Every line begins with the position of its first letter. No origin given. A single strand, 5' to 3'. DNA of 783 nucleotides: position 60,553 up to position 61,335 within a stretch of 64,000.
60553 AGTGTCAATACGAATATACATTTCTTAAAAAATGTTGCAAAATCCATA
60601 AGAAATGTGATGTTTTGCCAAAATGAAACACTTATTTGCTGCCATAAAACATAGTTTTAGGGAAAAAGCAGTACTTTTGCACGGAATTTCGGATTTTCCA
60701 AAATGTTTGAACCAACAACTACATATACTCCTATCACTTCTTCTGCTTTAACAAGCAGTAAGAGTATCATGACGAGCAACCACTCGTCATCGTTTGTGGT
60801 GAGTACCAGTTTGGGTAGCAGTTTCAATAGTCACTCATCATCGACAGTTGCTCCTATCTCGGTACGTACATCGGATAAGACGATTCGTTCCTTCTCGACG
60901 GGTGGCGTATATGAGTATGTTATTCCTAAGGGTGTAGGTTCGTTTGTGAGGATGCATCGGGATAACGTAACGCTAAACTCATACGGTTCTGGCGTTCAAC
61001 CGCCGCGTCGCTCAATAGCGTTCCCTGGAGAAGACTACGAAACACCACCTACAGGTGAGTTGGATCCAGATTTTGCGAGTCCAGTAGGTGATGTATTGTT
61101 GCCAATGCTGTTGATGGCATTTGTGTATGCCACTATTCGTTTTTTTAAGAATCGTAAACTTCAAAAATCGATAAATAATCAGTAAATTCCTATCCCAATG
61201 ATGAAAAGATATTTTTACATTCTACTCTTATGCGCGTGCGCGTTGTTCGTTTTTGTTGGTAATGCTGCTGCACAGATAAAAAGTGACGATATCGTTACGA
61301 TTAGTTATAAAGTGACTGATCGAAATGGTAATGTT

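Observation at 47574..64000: Two tandem cassettes of a small tail-anchored protein followed by giant T9SS-cargo paralogs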

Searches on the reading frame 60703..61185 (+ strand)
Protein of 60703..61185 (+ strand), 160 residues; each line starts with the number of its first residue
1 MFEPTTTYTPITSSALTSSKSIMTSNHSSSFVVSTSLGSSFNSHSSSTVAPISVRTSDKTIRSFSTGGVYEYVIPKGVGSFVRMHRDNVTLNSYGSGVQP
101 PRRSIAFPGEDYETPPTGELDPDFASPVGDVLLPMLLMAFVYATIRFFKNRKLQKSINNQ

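Call 10: search_protein_families(library=pfam, proteins=[window:60703-61185:+], max_evalue=0.01)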
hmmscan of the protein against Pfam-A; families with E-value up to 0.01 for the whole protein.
window:60703-61185:+ (160 aa): 0 families

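Call 11: search_protein_families(library=ncbifam, proteins=[window:60703-61185:+], max_evalue=0.01)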
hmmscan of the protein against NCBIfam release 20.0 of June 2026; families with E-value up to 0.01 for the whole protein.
window:60703-61185:+ (160 aa): 0 families

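Call 26: search_protein_families(library=pfam, proteins=[window:60703-61185:+], max_evalue=5)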
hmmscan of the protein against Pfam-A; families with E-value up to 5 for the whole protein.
window:60703-61185:+ (160 aa): 0 families

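Call 27: search_protein_families(library=ncbifam, proteins=[window:60703-61185:+], max_evalue=10)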
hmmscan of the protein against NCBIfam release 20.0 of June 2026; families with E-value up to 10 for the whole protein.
window:60703-61185:+ (160 aa): 0 families

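Call 70: find_homologous_proteins(query=window:60703-61185:+, max_evalue=0.01)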
Query window:60703-61185:+ (160 aa): 180 proteins with E <= 0.01 among 196 candidates; the best 120 are listed.
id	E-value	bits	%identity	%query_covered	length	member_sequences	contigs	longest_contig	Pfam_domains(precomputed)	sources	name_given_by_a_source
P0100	8.7e-97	339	99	100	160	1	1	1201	-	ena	-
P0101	8.1e-96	336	99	100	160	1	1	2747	-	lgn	-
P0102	9.5e-96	336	98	100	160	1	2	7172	-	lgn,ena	-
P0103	2.3e-95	334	98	100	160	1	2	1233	-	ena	-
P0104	3.1e-95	334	98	100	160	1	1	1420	-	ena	-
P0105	4.0e-95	333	98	100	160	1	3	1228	-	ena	-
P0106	5.1e-95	333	99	99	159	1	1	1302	-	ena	-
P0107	9.9e-95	332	98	100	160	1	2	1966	-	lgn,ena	-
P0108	1.7e-94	331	98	100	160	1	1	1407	-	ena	-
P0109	6.3e-94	330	97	99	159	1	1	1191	-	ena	-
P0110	2.1e-93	328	97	100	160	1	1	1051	-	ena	-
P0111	3.8e-91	321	95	100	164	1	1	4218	-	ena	-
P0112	5.8e-91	320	94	100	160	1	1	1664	-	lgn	-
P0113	2.6e-90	318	94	100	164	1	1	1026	-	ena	-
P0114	2.3e-89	315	94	100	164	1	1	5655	-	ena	-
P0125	6.4e-84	297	100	86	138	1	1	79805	-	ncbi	-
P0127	6.7e-83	294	99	86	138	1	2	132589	-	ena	-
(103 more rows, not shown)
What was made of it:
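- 60703..61185 (+): small2, 160 aa. It has a Ser/Thr-rich N-terminal part that is predicted disordered in a fused homolog (AF2), and no signal peptide. It carries a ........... motif. The tail is SPVGD-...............-RFFKNRK (nt 61081-61185). There are 180 homologs, all 117-234 aa and all unnamed (call 70).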

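Call 79: find_encoding_contigs(protein=P0125, flank=10000, max_places=2)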
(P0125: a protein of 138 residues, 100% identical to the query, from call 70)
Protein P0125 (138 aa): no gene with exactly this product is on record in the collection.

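Call 80: find_encoding_contigs(protein=P0127, flank=10000, max_places=2)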
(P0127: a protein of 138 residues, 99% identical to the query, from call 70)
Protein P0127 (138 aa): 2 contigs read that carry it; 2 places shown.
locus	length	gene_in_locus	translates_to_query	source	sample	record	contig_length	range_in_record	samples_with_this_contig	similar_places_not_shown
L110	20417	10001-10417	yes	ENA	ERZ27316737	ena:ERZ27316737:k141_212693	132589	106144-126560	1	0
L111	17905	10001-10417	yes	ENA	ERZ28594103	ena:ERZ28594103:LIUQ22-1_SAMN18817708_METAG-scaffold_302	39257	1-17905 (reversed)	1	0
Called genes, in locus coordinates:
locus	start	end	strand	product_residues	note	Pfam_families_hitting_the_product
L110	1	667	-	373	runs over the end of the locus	PF12833:HTH_18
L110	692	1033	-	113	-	-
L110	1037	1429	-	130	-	-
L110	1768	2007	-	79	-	-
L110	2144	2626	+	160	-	-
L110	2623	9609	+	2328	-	-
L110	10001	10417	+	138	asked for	-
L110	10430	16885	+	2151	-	-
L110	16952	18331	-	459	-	PF01212:Beta_elim_lyase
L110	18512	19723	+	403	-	PF04413:Glycos_transf_N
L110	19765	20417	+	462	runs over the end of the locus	PF00152:tRNA-synt_2 (faint), PF13393:tRNA-synt_His, PF00587:tRNA-synt_2b (weak), PF03129:HGTP_anticodon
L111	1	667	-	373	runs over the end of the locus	PF12833:HTH_18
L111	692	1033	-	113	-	-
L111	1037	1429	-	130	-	-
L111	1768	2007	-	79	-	-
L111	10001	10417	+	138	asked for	-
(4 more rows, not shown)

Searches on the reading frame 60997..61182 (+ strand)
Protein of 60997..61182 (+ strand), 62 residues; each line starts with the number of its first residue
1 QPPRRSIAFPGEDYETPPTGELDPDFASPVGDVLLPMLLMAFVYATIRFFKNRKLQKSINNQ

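Call 67: find_related_loci(query=A4, collection=metagenome_contigs, flank=8000)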
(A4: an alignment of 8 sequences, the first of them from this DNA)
Query A4 (60 aa) in metagenome_contigs; peptide patterns used: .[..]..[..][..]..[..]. (x = any residue, [..] = any of these).
56 stretches matched a pattern; 21 encode a relative of the query (tblastn E <= 1e-3); 21 distinct loci.
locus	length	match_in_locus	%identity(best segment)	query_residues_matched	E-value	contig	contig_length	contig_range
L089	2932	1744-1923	92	1-60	2e-35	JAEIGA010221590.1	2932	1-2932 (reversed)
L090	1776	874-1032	85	1-53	4e-29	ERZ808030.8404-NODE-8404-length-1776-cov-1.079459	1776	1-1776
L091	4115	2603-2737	69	8-52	3e-17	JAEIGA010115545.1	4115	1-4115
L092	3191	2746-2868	71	17-57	8e-17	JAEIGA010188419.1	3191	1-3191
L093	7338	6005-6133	63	14-56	4e-16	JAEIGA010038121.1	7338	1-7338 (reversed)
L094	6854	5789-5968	62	2-59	9e-12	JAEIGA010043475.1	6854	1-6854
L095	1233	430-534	49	23-57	2e-10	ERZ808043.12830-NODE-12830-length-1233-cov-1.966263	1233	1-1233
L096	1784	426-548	51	17-59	2e-10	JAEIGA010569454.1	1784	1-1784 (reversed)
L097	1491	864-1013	42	1-57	4e-10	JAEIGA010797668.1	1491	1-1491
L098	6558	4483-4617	46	9-57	2e-9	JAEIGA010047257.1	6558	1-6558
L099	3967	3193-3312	44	17-59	4e-9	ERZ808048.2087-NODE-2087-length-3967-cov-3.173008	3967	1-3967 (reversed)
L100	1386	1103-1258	39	1-57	9e-9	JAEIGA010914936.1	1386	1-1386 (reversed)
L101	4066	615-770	39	1-59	4e-8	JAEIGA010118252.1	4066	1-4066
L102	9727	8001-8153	45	9-59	7e-8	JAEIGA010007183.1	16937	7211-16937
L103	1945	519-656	41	8-54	3e-7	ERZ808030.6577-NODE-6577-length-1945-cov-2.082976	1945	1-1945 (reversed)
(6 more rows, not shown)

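Call 81: search_protein_representatives(alignment_id=A5)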
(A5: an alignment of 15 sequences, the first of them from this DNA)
Query: 15 sequences, 59 profile positions. Proteins with E-value up to 0.001 (for the whole library): 262; up to 1e-10: 20; up to 1e-30: 0. The best 150 are listed.
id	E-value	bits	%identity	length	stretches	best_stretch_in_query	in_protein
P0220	6.2e-22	93.1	-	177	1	5-59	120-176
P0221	1.1e-19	85.9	-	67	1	12-58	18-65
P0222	1.9e-17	78.7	-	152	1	5-55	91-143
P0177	2.1e-17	78.6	-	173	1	14-57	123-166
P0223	5.5e-17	77.3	-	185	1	5-58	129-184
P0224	1.8e-16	75.7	-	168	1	13-55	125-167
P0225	2.2e-16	75.4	-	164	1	7-58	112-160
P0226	2.5e-16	75.2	-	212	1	15-57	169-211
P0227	3.4e-16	74.7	-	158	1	6-58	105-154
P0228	6.0e-16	74.0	-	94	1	13-57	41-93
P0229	1.2e-15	73.0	-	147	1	16-57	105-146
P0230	1.6e-15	72.6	-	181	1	15-57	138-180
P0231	1.8e-15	72.4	-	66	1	12-57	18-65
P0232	3.4e-15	71.5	-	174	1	6-57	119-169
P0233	7.0e-13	64.1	-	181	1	7-58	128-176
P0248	6.8e-08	48.2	-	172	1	11-53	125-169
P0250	8.3e-08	47.9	-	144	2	2-54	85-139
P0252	9.9e-08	47.6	-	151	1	6-54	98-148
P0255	1.1e-07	47.4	-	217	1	5-56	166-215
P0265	5.4e-07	45.3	-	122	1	13-55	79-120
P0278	2.3e-06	43.3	-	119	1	6-53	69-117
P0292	5.4e-06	42.1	-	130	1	7-54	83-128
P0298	7.7e-06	41.6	-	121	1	7-53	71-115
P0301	9.0e-06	41.4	-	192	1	9-53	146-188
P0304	1.0e-05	41.2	-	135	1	10-53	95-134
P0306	1.1e-05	41.1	-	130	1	16-53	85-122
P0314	1.7e-05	40.5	-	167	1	26-58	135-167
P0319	2.3e-05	40.1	-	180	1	10-53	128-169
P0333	4.6e-05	39.1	-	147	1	10-52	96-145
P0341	5.7e-05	38.8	-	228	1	15-57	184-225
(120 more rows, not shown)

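Call 84: list_cluster_members(proteins=[P0250, P0252, P0255, P0265, P0278, P0292, P0301, P0319, P0341, P0248])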
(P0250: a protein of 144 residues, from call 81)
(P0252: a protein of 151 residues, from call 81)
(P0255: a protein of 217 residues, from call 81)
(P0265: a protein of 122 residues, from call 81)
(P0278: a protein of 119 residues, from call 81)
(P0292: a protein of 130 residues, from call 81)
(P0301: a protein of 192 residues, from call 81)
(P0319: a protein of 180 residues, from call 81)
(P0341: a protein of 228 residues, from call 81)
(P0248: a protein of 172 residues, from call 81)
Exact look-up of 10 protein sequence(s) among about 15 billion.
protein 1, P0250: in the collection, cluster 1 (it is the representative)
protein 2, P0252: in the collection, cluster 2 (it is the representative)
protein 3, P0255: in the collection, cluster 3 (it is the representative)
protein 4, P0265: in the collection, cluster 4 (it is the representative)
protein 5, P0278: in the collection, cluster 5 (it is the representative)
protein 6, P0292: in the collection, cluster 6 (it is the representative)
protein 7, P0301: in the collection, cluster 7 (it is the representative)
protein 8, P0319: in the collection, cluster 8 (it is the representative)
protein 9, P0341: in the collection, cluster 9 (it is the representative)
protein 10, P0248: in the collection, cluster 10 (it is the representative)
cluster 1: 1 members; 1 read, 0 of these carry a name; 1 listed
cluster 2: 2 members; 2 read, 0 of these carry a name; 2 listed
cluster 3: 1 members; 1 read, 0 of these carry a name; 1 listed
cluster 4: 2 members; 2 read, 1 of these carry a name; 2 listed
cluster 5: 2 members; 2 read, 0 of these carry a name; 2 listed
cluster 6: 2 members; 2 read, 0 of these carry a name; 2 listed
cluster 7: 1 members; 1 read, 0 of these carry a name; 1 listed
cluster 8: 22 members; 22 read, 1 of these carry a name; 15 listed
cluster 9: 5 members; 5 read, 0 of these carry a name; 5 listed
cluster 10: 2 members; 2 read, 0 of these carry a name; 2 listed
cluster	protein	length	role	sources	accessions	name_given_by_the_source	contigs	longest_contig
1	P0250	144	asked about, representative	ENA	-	-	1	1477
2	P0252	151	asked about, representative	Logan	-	-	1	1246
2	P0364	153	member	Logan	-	-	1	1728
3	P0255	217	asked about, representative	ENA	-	-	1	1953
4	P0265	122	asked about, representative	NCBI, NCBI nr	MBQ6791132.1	MAG: hypothetical protein IJP76_06795 [Paludibacteraceae bacterium] | hypothetical protein [Paludibacteraceae bacterium]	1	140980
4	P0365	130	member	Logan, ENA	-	-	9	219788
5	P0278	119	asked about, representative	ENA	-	-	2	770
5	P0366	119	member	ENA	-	-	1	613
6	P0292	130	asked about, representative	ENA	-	-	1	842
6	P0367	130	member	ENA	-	-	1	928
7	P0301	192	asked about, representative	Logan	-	-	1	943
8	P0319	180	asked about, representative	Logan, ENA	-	-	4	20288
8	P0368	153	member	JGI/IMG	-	hypothetical protein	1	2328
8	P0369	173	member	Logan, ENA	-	-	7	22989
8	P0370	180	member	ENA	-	-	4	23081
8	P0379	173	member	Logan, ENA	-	-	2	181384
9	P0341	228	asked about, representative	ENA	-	-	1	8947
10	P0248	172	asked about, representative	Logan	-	-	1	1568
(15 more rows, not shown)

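Call 87: find_encoding_contigs(protein=P0365, flank=8000, max_places=2)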
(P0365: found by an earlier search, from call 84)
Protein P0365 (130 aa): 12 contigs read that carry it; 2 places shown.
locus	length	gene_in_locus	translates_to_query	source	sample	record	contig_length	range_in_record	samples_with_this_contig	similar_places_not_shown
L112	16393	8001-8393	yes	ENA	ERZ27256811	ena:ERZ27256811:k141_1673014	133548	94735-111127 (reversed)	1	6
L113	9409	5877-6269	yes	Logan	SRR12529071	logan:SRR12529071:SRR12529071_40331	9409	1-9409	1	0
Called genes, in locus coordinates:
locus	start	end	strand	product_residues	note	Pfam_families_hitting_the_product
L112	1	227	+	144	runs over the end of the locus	-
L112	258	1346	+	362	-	PF16289:PIN_12, PF18476:PIN_8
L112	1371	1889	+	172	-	-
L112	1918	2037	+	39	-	-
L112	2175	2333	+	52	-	-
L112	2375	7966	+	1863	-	PF09479:Flg_new, PF18998:Flg_new_2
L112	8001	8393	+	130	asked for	-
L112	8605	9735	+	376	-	PF01637:ATPase_2, PF13191:AAA_16 (weak), PF13401:AAA_22 (weak), PF13173:AAA_14 (faint)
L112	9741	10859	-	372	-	PF03739:LptF_LptG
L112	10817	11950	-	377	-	PF01702:TGT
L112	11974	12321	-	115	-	PF02261:Asp_decarbox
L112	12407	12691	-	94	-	-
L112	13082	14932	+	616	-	PF00009:GTP_EFTU, PF01926:MMR_HSR1 (faint), PF22042:EF-G_D2 (weak), PF03144:GTP_EFTU_D2, PF00679:EFG_C, PF21018:BipA_C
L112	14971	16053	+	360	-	PF05697:Trigger_N, PF28539:TF_C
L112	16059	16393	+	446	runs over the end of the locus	PF01225:Mur_ligase, PF08245:Mur_ligase_M, PF02875:Mur_ligase_C (weak)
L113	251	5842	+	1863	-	PF09479:Flg_new, PF18998:Flg_new_2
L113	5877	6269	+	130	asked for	-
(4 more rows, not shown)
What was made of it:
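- A signal-peptide-bearing family member lies 34 nt downstream of a giant-A-type protein of 1863 aa (call 87).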

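Call 88: find_encoding_contigs(protein=P0379, flank=9000, max_places=2)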
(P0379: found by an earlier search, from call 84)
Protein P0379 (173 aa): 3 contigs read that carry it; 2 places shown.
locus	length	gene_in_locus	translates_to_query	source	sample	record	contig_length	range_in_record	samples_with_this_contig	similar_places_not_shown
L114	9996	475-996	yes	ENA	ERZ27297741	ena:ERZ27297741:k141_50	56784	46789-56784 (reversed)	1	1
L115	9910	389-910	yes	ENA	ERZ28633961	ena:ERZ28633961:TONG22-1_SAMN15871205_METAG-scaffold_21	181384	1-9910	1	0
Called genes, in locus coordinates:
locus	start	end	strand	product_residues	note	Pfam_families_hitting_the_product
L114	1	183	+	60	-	?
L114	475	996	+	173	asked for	-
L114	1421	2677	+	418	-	PF13173:AAA_14, PF13635:DUF4143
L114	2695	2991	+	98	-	-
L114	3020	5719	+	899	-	-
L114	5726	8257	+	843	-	PF00962:A_deaminase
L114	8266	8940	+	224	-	-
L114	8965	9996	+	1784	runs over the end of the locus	PF09479:Flg_new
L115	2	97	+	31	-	?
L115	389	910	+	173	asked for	-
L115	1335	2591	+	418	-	PF13173:AAA_14, PF13635:DUF4143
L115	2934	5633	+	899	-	-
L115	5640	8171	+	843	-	PF00962:A_deaminase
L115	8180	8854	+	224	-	-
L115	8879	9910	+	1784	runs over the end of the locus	PF09479:Flg_new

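Call 91: search_protein_families(library=ncbifam, proteins=[P0292, P0265, P0278, P0298, P0306, P0314, P0333, P0250, P0255, P0304], max_evalue=10)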
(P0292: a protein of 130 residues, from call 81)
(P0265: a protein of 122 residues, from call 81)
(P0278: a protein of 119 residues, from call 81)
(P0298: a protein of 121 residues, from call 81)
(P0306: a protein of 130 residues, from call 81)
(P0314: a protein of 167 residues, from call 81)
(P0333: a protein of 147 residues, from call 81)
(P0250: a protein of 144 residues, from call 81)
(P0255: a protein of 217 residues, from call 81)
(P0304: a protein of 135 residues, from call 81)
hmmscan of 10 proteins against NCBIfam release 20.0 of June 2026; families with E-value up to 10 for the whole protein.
P0292 (130 aa): 3 families
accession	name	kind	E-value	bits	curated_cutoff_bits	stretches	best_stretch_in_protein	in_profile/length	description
NF033191.4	JDVT-CTERM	domain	0.005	16.7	27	1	99-124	11-34/35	JDVT-CTERM domain-containing protein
NF050189.1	PGAP-CTERM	domain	0.0089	16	25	1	108-127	9-28/28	PGAP-CTERM sorting domain-containing protein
NF045529.2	Heimdall-CTERM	domain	3.6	8.2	24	1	107-125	8-25/26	Heimdall-CTERM domain-containing surface protein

P0265 (122 aa): 1 family
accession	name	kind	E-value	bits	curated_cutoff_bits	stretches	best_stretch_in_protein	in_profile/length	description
NF047413.1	heterocyst_PatX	equivalog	0.06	14.1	30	1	10-75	12-67/69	heterocyst-inhibiting protein PatX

P0278 (119 aa): 1 family
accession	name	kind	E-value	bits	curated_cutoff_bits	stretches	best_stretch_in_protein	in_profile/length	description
NF038278.1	strep_PBP2B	exception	0.028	12.9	975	1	9-72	580-646/678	penicillin-binding protein PBP2B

P0298 (121 aa): 3 families
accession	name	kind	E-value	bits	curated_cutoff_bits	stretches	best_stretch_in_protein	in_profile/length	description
NF038356.1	actino_DLW39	hypoth_equivalog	0.0097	15.7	24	1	97-115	3-22/38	DLW-39 family protein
NF033191.4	JDVT-CTERM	domain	0.033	14.1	27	1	86-114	10-35/35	JDVT-CTERM domain-containing protein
TIGR03901.2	MYXO-CTERM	domain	8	6.9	20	1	94-114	15-33/34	MYXO-CTERM sorting domain-containing protein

P0306 (130 aa): 5 families
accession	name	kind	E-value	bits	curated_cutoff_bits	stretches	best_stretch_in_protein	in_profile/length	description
NF058571.1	GVDTG_CTERM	domain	0.0005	20.3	29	1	88-120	13-44/44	GVDTG sorting domain-containing protein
TIGR04361.1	TrbK_Ti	equivalog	0.0085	16.4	50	1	5-35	4-36/64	entry exclusion protein TrbK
NF038356.1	actino_DLW39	hypoth_equivalog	0.0095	15.8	24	1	106-123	6-23/38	DLW-39 family protein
NF052435.1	BamI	equivalog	0.038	13.8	180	1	1-59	1-51/226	biofilm-associated metzincin protease inhibitor BamI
NF033191.4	JDVT-CTERM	domain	3.6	7.6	27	1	99-121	15-35/35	JDVT-CTERM domain-containing protein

P0314 (167 aa): 3 families
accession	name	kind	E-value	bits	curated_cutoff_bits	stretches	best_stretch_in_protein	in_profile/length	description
NF001639.0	PRK00419.1-1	equivalog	0.058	12.4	577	1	62-137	189-270/391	DNA primase small subunit PriS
TIGR04429.1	Phr_nterm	subfamily_domain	0.21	12.1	25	1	1-19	1-20/28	Phr family secreted Rap phosphatase inhibitor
NF040843.1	SE2200_fam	equivalog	0.48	10.6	30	1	1-18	1-18/33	SE2200 family small protein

P0333 (147 aa): 2 families
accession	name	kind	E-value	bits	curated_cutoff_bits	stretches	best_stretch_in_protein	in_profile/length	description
NF038033.1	FEA1_rel_lipo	equivalog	2.1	6.9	250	1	32-77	47-92/406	FEA1-related lipoprotein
NF041599.1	reg_PtrA_PA2808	domain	3.6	7.6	31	1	1-21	1-21/46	co-regulatory protein PtrA N-terminal domain-containing protein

P0250 (144 aa): 4 families
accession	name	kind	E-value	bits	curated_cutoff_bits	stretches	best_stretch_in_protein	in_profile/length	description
NF058571.1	GVDTG_CTERM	domain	0.0082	16.4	29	1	121-136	29-44/44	GVDTG sorting domain-containing protein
NF038363.1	SecM_small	equivalog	0.074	13.9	45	1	18-52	14-49/103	secA translation cis-regulator SecM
NF038356.1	actino_DLW39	hypoth_equivalog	0.94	9.4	24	1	120-138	4-22/38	DLW-39 family protein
TIGR03901.2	MYXO-CTERM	domain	6.4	7.3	20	1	117-137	15-33/34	MYXO-CTERM sorting domain-containing protein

P0255 (217 aa): 1 family
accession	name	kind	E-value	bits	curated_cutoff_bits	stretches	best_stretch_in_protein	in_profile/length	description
TIGR02595.1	PEP_CTERM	domain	3.2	8.8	16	1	190-211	3-24/24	PEP-CTERM sorting domain-containing protein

P0304 (135 aa): 8 families
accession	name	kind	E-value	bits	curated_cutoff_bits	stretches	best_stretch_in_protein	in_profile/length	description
NF033191.4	JDVT-CTERM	domain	0.0015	18.4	27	1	113-133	15-35/35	JDVT-CTERM domain-containing protein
TIGR03901.2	MYXO-CTERM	domain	0.042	14.2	20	1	113-132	15-33/34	MYXO-CTERM sorting domain-containing protein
NF033507.3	Loki-CTERM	subfamily_domain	0.043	14.1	19.9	1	114-133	7-26/27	Loki-CTERM sorting domain-containing protein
TIGR01167.1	LPXTG_anchor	domain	0.096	13.4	15.9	1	101-133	3-33/34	LPXTG cell wall anchor domain-containing protein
NF041927.1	Xrt_dep_XDP1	equivalog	0.12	12.3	125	1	106-133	215-242/242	exosortase-dependent surface protein XDP1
NF000458.2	blaPEDO-2_fam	exception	0.14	11.5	550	1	20-42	2-24/285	PEDO-2 family subclass B3 metallo-beta-lactamase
NF038356.1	actino_DLW39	hypoth_equivalog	0.81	9.6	24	1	116-133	4-21/38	DLW-39 family protein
NF058571.1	GVDTG_CTERM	domain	6.1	7.2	29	0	116-132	29-44/44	GVDTG sorting domain-containing protein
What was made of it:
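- On Exosortase-dependent CTERM sorting signal: Wider-family members give only sub-threshold hits, the best being GVDTG at 20.3 bits against a cut-off of 29 (call 91).
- Sub-threshold matches go only to CTERM sorting-domain models: JDVT, PGAP, GVDTG, MYXO, Loki, LPXTG and PEP-CTERM (call 91).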
